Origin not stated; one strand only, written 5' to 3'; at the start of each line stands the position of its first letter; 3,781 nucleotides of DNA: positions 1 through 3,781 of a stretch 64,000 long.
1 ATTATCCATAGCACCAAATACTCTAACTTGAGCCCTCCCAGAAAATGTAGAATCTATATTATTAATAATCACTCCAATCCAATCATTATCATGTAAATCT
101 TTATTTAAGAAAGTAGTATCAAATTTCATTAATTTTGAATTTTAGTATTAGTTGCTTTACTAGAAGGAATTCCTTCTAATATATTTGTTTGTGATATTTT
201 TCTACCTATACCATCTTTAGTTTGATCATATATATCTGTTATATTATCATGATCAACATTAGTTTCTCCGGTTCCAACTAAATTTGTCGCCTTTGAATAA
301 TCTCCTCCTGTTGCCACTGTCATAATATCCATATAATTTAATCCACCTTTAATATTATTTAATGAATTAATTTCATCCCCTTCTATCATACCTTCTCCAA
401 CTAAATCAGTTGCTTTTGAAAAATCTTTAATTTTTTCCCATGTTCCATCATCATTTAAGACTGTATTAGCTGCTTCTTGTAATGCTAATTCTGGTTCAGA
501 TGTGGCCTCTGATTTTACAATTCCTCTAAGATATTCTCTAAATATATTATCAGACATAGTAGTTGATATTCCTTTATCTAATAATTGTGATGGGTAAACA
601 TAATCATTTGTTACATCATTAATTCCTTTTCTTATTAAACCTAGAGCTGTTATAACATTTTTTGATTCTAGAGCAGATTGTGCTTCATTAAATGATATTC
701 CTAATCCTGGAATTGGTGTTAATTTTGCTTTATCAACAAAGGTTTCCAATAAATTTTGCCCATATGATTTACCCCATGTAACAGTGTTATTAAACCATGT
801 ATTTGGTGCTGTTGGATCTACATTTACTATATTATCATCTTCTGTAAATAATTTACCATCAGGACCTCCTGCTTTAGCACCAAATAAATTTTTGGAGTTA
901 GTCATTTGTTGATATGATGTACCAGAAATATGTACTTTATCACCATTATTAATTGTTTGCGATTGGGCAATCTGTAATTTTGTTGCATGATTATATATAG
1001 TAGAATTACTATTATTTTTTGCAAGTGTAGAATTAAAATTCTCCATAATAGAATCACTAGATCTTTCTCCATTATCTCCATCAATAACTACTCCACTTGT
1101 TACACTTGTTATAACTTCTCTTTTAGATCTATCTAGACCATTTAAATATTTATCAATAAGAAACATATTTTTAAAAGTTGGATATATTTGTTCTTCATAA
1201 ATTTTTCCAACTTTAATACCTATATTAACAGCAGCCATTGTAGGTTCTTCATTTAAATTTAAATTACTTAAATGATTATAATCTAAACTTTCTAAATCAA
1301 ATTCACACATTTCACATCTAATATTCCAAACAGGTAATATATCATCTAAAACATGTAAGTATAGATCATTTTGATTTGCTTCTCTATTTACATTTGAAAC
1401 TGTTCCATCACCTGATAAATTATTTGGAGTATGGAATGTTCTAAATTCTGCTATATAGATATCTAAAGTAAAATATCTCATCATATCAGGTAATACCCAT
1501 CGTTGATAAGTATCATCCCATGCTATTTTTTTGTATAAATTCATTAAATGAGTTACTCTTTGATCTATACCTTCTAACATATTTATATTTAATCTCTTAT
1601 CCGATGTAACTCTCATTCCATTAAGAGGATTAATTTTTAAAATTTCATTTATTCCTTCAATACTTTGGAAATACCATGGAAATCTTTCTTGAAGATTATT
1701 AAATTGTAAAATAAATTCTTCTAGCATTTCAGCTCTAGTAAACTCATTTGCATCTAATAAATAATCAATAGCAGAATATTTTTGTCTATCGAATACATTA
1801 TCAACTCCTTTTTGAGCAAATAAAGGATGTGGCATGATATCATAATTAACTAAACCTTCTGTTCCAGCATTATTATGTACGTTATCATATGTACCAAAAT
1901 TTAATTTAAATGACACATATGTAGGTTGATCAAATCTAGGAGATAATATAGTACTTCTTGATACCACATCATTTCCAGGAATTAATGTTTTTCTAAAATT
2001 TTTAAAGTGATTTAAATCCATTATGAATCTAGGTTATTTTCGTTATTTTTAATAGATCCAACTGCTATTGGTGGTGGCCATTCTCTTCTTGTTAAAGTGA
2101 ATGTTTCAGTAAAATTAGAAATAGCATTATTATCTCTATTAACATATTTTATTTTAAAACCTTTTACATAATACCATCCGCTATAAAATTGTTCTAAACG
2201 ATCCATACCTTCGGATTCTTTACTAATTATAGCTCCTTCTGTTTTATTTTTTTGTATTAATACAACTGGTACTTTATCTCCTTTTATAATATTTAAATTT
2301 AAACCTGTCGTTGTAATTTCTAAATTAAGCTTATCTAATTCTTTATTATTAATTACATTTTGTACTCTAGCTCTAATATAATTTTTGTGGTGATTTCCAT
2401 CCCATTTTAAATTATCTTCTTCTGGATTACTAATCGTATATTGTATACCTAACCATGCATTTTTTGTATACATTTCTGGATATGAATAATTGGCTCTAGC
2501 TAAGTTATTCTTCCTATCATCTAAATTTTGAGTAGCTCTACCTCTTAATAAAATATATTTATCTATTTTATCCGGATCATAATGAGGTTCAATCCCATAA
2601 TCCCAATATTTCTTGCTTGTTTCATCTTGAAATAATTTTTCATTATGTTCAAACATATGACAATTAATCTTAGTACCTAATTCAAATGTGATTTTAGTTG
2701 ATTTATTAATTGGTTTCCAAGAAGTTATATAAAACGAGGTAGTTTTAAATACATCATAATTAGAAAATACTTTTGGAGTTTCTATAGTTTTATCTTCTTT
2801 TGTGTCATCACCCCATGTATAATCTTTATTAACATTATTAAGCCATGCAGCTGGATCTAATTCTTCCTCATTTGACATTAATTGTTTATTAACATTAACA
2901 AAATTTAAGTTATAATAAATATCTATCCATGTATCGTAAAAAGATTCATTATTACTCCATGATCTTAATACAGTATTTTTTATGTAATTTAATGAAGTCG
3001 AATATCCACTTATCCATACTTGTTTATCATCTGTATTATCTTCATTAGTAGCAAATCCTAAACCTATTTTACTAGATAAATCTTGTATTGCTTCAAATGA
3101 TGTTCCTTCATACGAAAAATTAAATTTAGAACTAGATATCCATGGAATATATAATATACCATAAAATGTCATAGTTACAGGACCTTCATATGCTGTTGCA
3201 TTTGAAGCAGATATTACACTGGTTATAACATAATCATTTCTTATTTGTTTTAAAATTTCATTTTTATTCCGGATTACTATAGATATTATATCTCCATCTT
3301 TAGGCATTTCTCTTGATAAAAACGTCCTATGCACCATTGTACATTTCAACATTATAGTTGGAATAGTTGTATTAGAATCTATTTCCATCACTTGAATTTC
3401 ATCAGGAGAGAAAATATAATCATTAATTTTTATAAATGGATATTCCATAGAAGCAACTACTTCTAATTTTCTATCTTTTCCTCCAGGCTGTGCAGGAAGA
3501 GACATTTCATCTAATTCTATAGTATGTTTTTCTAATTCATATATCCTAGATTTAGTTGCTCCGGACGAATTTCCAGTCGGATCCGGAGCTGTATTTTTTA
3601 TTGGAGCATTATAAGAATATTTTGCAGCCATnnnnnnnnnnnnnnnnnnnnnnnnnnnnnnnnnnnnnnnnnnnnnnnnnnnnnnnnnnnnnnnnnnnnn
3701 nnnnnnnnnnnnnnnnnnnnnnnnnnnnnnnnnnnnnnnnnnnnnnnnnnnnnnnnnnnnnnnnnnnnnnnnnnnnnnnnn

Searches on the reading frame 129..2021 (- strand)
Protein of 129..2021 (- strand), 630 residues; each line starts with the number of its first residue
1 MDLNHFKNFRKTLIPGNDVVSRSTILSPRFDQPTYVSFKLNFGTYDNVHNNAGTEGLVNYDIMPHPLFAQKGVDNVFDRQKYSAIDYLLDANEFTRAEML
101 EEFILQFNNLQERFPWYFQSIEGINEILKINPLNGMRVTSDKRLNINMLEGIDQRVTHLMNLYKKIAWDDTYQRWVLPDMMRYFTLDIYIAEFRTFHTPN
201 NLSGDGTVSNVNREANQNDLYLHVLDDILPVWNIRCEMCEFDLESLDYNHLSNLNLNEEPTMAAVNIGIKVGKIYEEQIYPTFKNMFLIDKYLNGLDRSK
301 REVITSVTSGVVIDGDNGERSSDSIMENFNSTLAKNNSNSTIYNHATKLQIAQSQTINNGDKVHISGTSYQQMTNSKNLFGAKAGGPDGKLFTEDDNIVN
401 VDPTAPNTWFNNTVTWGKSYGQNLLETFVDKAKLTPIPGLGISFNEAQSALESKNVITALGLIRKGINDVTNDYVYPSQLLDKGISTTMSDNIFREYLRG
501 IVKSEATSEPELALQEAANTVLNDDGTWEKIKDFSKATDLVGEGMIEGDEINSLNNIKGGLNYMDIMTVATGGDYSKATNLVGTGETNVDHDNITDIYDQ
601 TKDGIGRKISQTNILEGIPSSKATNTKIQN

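Call 53: search_protein_families(library=pfam, alignment_id=A3, max_evalue=0.001)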
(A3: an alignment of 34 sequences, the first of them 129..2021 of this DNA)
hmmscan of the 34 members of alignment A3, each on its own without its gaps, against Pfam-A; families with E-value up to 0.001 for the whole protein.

A. member 1, window:129-2021:- (630 aa): 0 families

B. families by the number of members that match (of 34 scanned): 14 families
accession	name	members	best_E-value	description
PF16363.11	GDP_Man_Dehyd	1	2.2e-126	GDP-mannose 4,6 dehydratase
PF01370.27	Epimerase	1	2.7e-66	NAD dependent epimerase/dehydratase family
PF16473.11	Rv2179c-like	1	1.4e-51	3'-5' exoribonuclease Rv2179c-like domain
PF00303.24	Thymidylat_synt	1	1.5e-23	Thymidylate synthase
PF00145.23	DNA_methylase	1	1.3e-20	C-5 cytosine-specific DNA methylase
PF18905.5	DUF5661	1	7.2e-11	Protein of unknown function (DUF5661)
PF00856.33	SET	1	3.3e-09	SET domain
PF14902.11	DUF4494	1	5.3e-08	Domain of unknown function (DUF4494)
PF00929.31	RNase_T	1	4.6e-07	Exonuclease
PF04321.23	RmlD_sub_bind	1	2.7e-06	RmlD substrate binding domain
PF02719.21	Polysacc_synt_2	1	4.7e-05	Polysaccharide biosynthesis protein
PF02223.23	Thymidylate_kin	1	6.5e-05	Thymidylate kinase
PF21549.2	PRDM2_PR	1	0.00025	PR domain zinc finger protein 2, PR domain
PF05368.20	NmrA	1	0.00056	NmrA-like family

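Call 79: search_protein_families(library=phrogs, proteins=[window:129-2021:-], max_evalue=0.001)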
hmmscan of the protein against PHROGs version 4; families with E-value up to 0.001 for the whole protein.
window:129-2021:- (630 aa): 0 families

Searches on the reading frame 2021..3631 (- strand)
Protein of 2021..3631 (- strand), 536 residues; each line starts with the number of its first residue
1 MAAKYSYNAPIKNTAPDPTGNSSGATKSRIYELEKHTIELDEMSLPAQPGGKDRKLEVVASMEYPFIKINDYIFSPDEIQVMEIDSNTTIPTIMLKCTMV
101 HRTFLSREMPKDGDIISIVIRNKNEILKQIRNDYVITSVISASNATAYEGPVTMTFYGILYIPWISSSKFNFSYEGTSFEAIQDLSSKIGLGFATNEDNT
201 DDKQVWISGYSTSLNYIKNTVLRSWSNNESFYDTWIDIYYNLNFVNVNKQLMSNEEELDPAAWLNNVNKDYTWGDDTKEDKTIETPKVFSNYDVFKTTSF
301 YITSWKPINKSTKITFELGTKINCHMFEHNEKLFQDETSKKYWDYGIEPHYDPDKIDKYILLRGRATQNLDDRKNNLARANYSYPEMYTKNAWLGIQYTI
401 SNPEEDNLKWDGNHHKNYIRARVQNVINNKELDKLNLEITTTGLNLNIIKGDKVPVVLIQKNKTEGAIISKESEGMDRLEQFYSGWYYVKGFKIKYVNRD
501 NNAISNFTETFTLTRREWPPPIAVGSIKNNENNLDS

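Call 79: search_protein_families(library=phrogs, proteins=[window:2021-3631:-], max_evalue=0.001)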
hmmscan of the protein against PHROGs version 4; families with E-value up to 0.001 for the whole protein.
window:2021-3631:- (536 aa): 1 family
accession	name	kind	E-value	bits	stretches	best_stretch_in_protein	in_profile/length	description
phrog_25710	-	unknown function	2.2e-09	37.5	1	87-252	40-198/421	-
